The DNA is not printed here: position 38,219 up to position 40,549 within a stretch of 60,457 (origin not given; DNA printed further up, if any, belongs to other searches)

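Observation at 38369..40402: Orphan 677-aa protein made of two diverged copies of a double-barrel (MoaF/PAD-like) module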

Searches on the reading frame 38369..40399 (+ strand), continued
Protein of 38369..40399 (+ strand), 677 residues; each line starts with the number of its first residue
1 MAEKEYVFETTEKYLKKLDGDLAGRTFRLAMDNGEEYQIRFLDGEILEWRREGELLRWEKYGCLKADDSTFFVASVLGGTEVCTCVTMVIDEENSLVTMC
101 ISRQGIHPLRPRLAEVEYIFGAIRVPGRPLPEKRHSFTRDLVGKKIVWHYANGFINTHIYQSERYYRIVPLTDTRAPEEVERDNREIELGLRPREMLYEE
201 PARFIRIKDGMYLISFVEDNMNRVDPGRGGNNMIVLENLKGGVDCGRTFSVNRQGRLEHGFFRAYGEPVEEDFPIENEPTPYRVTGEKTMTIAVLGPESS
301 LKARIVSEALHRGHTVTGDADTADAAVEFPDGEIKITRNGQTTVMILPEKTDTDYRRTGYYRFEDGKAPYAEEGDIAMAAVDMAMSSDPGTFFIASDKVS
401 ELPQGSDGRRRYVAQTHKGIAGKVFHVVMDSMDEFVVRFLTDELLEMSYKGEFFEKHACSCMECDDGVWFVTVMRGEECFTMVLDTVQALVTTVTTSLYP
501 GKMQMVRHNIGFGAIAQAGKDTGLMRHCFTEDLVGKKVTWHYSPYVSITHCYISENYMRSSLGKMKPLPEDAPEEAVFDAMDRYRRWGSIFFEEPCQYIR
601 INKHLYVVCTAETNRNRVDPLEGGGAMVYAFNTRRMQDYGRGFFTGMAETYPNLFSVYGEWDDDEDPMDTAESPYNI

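Call 34: find_related_loci(query=A1, collection=genome_contigs, flank=6000)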
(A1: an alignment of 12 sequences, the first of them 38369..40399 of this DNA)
Query A1 (677 aa) in genome_contigs; peptide patterns used: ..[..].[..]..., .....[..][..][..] (x = any residue, [..] = any of these).
131 stretches matched a pattern; 23 encode a relative of the query (tblastn E <= 1e-3); 22 distinct loci.
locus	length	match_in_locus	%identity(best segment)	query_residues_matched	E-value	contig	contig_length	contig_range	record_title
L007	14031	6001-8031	94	1-677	0e+0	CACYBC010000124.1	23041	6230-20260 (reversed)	MAG: uncultured Ruminococcus sp. isolate RUG11783 genome assembly, contig: RUG11783_asm_124, whole genome shotgun sequen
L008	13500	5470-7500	93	1-677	0e+0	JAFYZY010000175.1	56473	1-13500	MAG: Oscillospiraceae bacterium isolate RGIG7575 Water_buffalos_Omasum-3__c749970, whole genome shotgun sequence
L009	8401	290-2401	86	3-676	0e+0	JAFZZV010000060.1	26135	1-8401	MAG: Oscillospiraceae bacterium isolate RGIG8248 Water_buffalos_Rumen-5__c590910, whole genome shotgun sequence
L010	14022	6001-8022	84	4-677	0e+0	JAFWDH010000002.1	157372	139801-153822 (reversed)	MAG: Oscillospiraceae bacterium isolate RGIG5635 Sheep_Duodenum-3__c57, whole genome shotgun sequence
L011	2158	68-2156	49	3-677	0e+0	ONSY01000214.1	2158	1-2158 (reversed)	uncultured Clostridiales bacterium isolate RUG612 genome assembly, contig: k87_37121315, whole genome shotgun sequence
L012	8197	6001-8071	47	3-677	0e+0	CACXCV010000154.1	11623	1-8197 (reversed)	MAG: Ruminococcaceae bacterium isolate RUG11142 genome assembly, contig: RUG11142_asm_154, whole genome shotgun sequence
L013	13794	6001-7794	63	5-677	2e-118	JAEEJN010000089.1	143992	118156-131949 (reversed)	MAG: Bacillota bacterium isolate Tb.RUG.170 k141_8811900_flag=0_multi=17.7214_len=143992, whole genome shotgun sequence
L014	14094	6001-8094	54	4-677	0e+0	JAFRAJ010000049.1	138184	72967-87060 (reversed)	MAG: Oscillospiraceae bacterium isolate RGIG2315 Goat_Duodenum.Co__c1329777, whole genome shotgun sequence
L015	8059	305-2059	62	5-677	1e-116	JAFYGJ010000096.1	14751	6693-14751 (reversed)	MAG: Lachnospiraceae bacterium isolate RGIG7066 Sheep_Rumen.Co__c4600041, whole genome shotgun sequence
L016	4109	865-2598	61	5-677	4e-118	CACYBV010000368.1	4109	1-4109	MAG: uncultured Clostridiales bacterium isolate RUG11805 genome assembly, contig: RUG11805_asm_368, whole genome shotgun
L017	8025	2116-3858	54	3-677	7e-93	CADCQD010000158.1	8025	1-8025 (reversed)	MAG: uncultured Clostridiales bacterium isolate RUG14875 genome assembly, contig: RUG14875_asm_158, whole genome shotgun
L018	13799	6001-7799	52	4-677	7e-87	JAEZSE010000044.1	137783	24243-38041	MAG: Bacillota bacterium isolate OH_PDB_219 k127_171692, whole genome shotgun sequence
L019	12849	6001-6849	50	4-677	1e-86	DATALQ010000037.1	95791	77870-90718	MAG TPA_asm: Clostridia bacterium isolate SMAG_U6968 k141_937452, whole genome shotgun sequence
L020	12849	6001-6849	50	4-677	3e-85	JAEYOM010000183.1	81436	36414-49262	MAG: Bacillota bacterium isolate OH_CBB_152 k127_2210445, whole genome shotgun sequence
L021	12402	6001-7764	49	2-677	2e-83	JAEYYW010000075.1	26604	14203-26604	MAG: Bacillota bacterium isolate OH_CBlB_68 k127_1300797, whole genome shotgun sequence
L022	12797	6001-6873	48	12-677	3e-78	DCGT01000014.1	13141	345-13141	MAG TPA_asm: Faecalibacterium sp. UBA1771 UBA1771_contig_157198, whole genome shotgun sequence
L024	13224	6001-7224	46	4-677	2e-74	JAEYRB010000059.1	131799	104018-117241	MAG: Bacillota bacterium isolate OH_CBB_44 k127_577915, whole genome shotgun sequence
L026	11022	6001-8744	43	1-677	1e-67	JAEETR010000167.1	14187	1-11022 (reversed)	MAG: Oscillospiraceae bacterium isolate Tb.RUG.41 k141_9884731_flag=1_multi=33.3852_len=14187, whole genome shotgun sequ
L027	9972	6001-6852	42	3-677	2e-64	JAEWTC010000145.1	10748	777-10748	MAG: Bacillota bacterium isolate OH_SDB_129 k127_1226710, whole genome shotgun sequence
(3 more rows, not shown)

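Call 42: search_protein_families(library=pfam, proteins=[L018:7757-9241:+, L021:7737-9248:+, L018:1-1421:-, L014:6856-8094:+, L011:930-2158:+, L013:4915-5787:-, L018:5968-6849:+, L018:6849-7730:+], max_evalue=0.01)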
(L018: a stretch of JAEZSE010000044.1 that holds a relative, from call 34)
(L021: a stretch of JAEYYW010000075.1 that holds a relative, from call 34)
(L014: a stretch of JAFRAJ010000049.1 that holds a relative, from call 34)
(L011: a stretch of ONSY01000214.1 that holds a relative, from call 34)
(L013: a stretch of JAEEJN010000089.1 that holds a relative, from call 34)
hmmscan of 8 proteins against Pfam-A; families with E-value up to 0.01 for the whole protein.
L018:7757-9241:+ (495 aa): 6 families
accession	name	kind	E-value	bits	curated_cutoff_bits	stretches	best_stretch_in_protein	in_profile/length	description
PF13460.12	NAD_binding_10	-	5.5e-17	62.7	27.2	1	7-191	1-180/184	NAD(P)H-binding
PF10703.15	MoaF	-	5.4e-14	52.4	23.3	1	217-311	11-105/108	MoaF N-terminal domain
PF05368.20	NmrA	-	8.1e-06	26.1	27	1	2-36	4-39/298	NmrA-like family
PF17409.8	MoaF_C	-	1.3e-05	25.3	22.1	1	345-374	3-32/113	MoaF C-terminal domain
PF01370.27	Epimerase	-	0.0021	18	20.9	1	3-68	1-75/240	NAD dependent epimerase/dehydratase family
PF01113.26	DapB_N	-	0.0047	17.4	25.6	1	1-35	1-36/124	Dihydrodipicolinate reductase, N-terminus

L021:7737-9248:+ (504 aa): 6 families
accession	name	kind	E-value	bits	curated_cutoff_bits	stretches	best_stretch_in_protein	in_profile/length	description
PF13460.12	NAD_binding_10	-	5.1e-16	59.5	27.2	1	16-199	1-179/184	NAD(P)H-binding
PF10703.15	MoaF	-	6.8e-15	55.3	23.3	1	227-320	12-105/108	MoaF N-terminal domain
PF05368.20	NmrA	-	2.6e-06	27.7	27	1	11-44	4-38/298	NmrA-like family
PF17409.8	MoaF_C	-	4.1e-05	23.7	22.1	1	354-383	3-32/113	MoaF C-terminal domain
PF01370.27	Epimerase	-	0.0002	21.3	20.9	1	12-100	1-105/240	NAD dependent epimerase/dehydratase family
PF01113.26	DapB_N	-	0.0025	18.3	25.6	1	10-44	1-36/124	Dihydrodipicolinate reductase, N-terminus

L018:1-1421:- (473 aa): 4 families
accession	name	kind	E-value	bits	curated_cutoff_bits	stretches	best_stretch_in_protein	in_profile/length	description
PF13460.12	NAD_binding_10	-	4.2e-16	59.8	27.2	1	7-198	1-183/184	NAD(P)H-binding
PF10703.15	MoaF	-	6.2e-11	42.6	23.3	1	250-339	14-102/108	MoaF N-terminal domain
PF05368.20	NmrA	-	0.00045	20.3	27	1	2-67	4-69/298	NmrA-like family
PF17409.8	MoaF_C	-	0.0018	18.4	22.1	1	376-413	3-40/113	MoaF C-terminal domain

L014:6856-8094:+ (413 aa): 4 families
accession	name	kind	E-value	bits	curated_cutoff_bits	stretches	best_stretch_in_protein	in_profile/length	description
PF10703.15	MoaF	-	6.3e-05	23.3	23.3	1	153-234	21-106/108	MoaF N-terminal domain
PF05368.20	NmrA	-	0.00044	20.4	27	1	1-36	1-36/298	NmrA-like family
PF13460.12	NAD_binding_10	-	0.0019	18.5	27.2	0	9-43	1-36/184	NAD(P)H-binding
PF17409.8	MoaF_C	-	0.006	16.7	22.1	0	264-292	2-30/113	MoaF C-terminal domain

L011:930-2158:+ (409 aa): 2 families
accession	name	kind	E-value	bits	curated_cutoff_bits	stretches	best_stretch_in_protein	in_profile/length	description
PF10703.15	MoaF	-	2.6e-05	24.5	23.3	1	154-232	24-106/108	MoaF N-terminal domain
PF17409.8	MoaF_C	-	0.0069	16.5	22.1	0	262-290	2-30/113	MoaF C-terminal domain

L013:4915-5787:- (290 aa): 1 family
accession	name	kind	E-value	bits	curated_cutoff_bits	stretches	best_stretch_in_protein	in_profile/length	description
PF10703.15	MoaF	-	1e-08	35.4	23.3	1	41-125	17-100/108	MoaF N-terminal domain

L018:5968-6849:+ (294 aa): 2 families
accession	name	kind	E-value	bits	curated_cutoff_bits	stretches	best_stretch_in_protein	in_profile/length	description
PF10703.15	MoaF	-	2.9e-07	30.8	23.3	1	28-109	22-103/108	MoaF N-terminal domain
PF17409.8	MoaF_C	-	0.0023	18.1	22.1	1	146-177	4-34/113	MoaF C-terminal domain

L018:6849-7730:+ (294 aa): 1 family
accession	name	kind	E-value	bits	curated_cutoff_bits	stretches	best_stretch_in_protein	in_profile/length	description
PF10703.15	MoaF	-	8e-09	35.8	23.3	1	29-108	24-103/108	MoaF N-terminal domain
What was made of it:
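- On NAD(P)H-binding domain (PF13460), for the linker residues 290-405: The intact domains of L018 and L021 score 59-63 bits (call 42).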

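Call 46: search_protein_families(library=pfam, proteins=[L018:1906-3057:-, L018:3219-4250:+, L018:4477-5838:+, L018:9364-11052:-, L024:95-2521:+, L024:2605-4200:+, L024:4219-5745:+, L024:7410-7826:-, L024:8391-9545:+, L024:9545-10732:+], max_evalue=0.001)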
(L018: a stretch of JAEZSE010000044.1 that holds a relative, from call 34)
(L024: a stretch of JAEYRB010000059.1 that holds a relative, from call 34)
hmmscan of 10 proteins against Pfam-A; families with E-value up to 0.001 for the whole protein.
L018:1906-3057:- (383 aa): 1 family
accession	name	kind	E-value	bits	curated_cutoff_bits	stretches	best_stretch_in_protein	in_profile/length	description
PF00756.26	Esterase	-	4.9e-20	72.8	22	1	156-372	1-243/251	Putative esterase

L018:3219-4250:+ (344 aa): 1 family
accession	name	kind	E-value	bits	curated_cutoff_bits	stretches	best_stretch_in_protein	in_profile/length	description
PF12680.13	SnoaL_2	-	1.6e-05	25.9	27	0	189-298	2-99/102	SnoaL-like domain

L018:4477-5838:+ (454 aa): 2 families
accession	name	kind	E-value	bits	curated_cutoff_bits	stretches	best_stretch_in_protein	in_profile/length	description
PF02056.22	Glyco_hydro_4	-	2.3e-50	171.1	23.2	1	19-197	1-180/183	Family 4 glycosyl hydrolase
PF11975.13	Glyco_hydro_4C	-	3.7e-50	171.3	24.1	1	209-423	1-211/211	Family 4 glycosyl hydrolase C-terminal domain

L018:9364-11052:- (562 aa): 0 families

L024:95-2521:+ (809 aa): 3 families
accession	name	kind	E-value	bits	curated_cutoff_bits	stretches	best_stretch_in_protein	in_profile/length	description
PF22124.2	Glyco_hydro_95_cat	-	8.1e-51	173.6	27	1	390-690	94-389/408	Glycosyl hydrolase family 95 catalytic domain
PF14498.12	Glyco_hyd_65N_2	-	2.5e-22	80.5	27.7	1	40-287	6-225/234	Glycosyl hydrolase family 65, N-terminal domain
PF21307.2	Glyco_hydro_95_C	-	4.9e-05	24.2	27.6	1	715-797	2-84/94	Glycoside hydrolase family 95, C-terminal domain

L024:2605-4200:+ (532 aa): 2 families
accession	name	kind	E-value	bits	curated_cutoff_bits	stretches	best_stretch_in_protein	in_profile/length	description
PF06964.18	Alpha-L-AF_C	-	2.3e-21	77.2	27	1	337-524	12-165/165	Alpha-L-arabinofuranosidase C-terminal domain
PF22848.2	ASD1_dom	-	3.9e-07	30.3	22.2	0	75-130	27-81/239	Alpha-L-arabinofuranosidase 1 domain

L024:4219-5745:+ (509 aa): 3 families
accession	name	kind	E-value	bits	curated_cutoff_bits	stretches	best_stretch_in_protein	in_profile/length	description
PF00135.34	COesterase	-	2.5e-93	314.2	27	1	7-489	4-501/515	Carboxylesterase family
PF20434.5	BD-FAE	-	8e-07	29.2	26.8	1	98-219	2-112/215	BD-FAE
PF07859.19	Abhydrolase_3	-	2e-05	24.9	25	1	114-224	2-99/210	alpha/beta hydrolase fold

L024:7410-7826:- (138 aa): 2 families
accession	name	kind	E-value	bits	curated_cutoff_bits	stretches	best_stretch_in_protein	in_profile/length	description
PF01047.28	MarR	-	4e-08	33.5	24.6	1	28-79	1-52/59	MarR family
PF01978.25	TrmB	-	0.00059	20.1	25.6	0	25-80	3-58/68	Sugar-specific transcriptional regulator TrmB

L024:8391-9545:+ (385 aa): 3 families
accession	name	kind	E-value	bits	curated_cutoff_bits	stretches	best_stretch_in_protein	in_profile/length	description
PF00756.26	Esterase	-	3.5e-17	63.4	22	1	161-380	2-249/251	Putative esterase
PF02922.24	CBM_48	-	4e-09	37.1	22.4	1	53-114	10-72/83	Carbohydrate-binding module 48 (Isoamylase N-terminal domain)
PF16561.11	AMPK1_CBM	-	0.00084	19.9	26.8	0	64-120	10-63/85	Glycogen recognition site of AMP-activated protein kinase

L024:9545-10732:+ (396 aa): 2 families
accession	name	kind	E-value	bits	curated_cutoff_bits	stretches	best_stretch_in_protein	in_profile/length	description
PF00756.26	Esterase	-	6.4e-18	65.9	22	1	170-315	1-149/251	Putative esterase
PF02922.24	CBM_48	-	5.4e-08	33.5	22.4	1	57-115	3-64/83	Carbohydrate-binding module 48 (Isoamylase N-terminal domain)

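Call 47: search_protein_families(library=pfam, proteins=[L019:6877-8385:+, L019:9258-10367:+, L019:766-1992:-, L022:6880-7281:+, L022:5382-5843:-, L026:5408-5929:+, L026:8751-9200:+, L027:6956-8272:+, L027:4163-5728:-, L005:6061-8265:+], max_evalue=0.001)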
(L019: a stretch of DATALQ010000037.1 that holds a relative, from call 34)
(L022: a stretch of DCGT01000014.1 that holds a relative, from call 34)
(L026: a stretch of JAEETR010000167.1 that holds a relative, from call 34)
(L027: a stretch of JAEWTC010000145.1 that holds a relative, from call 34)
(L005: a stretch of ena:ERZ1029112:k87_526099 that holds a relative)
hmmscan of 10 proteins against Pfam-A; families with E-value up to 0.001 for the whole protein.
L019:6877-8385:+ (503 aa): 3 families
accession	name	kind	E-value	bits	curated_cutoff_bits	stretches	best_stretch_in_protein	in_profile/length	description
PF00135.34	COesterase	-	8e-89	299.3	27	1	4-477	4-494/515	Carboxylesterase family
PF20434.5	BD-FAE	-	3.6e-08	33.6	26.8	1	94-205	1-101/215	BD-FAE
PF07859.19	Abhydrolase_3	-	3.9e-06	27.2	25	1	111-220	2-98/210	alpha/beta hydrolase fold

L019:9258-10367:+ (370 aa): 4 families
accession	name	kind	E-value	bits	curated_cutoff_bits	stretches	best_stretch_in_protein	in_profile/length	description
PF13377.12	Peripla_BP_3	-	1.4e-34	120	26.5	1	203-364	2-167/167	Periplasmic binding protein-like domain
PF00532.27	Peripla_BP_1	-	4.3e-19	69.5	22.2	1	96-344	4-264/281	Periplasmic binding proteins and sugar binding domain of LacI family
PF13407.12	Peripla_BP_4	-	6.3e-15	55.9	35.1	1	168-342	74-255/258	Periplasmic binding protein domain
PF00392.27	GntR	-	1.3e-13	50.8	27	1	20-80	2-62/64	Bacterial regulatory proteins, gntR family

L019:766-1992:- (408 aa): 0 families

L022:6880-7281:+ (134 aa): 1 family
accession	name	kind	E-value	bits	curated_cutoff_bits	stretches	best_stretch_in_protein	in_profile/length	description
PF12953.12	DUF3842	-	1.7e-48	164.8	28.5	1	2-129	1-129/130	Domain of unknown function (DUF3842)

L022:5382-5843:- (153 aa): 4 families
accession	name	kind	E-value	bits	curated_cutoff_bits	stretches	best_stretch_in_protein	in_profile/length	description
PF00583.31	Acetyltransf_1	-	3e-16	60.2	20.7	1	31-142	12-116/116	Acetyltransferase (GNAT) family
PF13508.13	Acetyltransf_7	-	2.7e-12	47.3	27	1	51-144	2-84/84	Acetyltransferase (GNAT) domain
PF13673.13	Acetyltransf_10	-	4.2e-11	43.4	23.6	1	42-144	22-109/128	Acetyltransferase (GNAT) domain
PF13420.13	Acetyltransf_4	-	0.00015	22.3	24.3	1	59-145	56-137/155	Acetyltransferase (GNAT) domain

L026:5408-5929:+ (174 aa): 1 family
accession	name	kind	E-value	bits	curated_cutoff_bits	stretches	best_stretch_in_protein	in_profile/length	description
PF00881.29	Nitroreductase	-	1.8e-20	74.2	23.5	1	9-124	2-144/167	Nitroreductase family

L026:8751-9200:+ (150 aa): 4 families
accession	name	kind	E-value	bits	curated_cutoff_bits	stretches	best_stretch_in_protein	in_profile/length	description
PF13527.13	Acetyltransf_9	-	5.2e-14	52.8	25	1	48-130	42-126/127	Acetyltransferase (GNAT) domain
PF00583.31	Acetyltransf_1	-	2.6e-12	47.5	20.7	1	18-128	4-116/116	Acetyltransferase (GNAT) family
PF13508.13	Acetyltransf_7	-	4.3e-11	43.5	27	1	49-129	5-83/84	Acetyltransferase (GNAT) domain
PF13673.13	Acetyltransf_10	-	1.8e-06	28.4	23.6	1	48-131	32-110/128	Acetyltransferase (GNAT) domain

L027:6956-8272:+ (439 aa): 2 families
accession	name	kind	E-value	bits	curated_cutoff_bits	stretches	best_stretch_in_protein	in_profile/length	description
PF13416.11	SBP_bac_8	-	3.3e-30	106.3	27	1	61-350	2-262/279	Bacterial extracellular solute-binding protein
PF01547.30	SBP_bac_1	-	5.7e-27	96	26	1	53-338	5-305/307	Bacterial extracellular solute-binding protein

L027:4163-5728:- (521 aa): 4 families
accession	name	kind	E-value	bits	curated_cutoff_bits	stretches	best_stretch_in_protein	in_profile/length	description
PF12833.13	HTH_18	-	1.4e-18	67.4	33.6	1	431-509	1-80/80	Helix-turn-helix domain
PF00072.30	Response_reg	-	7.1e-13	49.1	30.2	1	28-139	1-106/111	Response regulator receiver domain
PF00165.29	HTH_AraC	-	5.4e-11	42.8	26.6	1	473-507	8-41/42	Bacterial regulatory helix-turn-helix proteins, AraC family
PF04297.20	UPF0122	-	0.00087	19.9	22.7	1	410-469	18-76/101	Putative helix-turn-helix protein, YlxM / p13 like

L005:6061-8265:+ (735 aa): 0 families
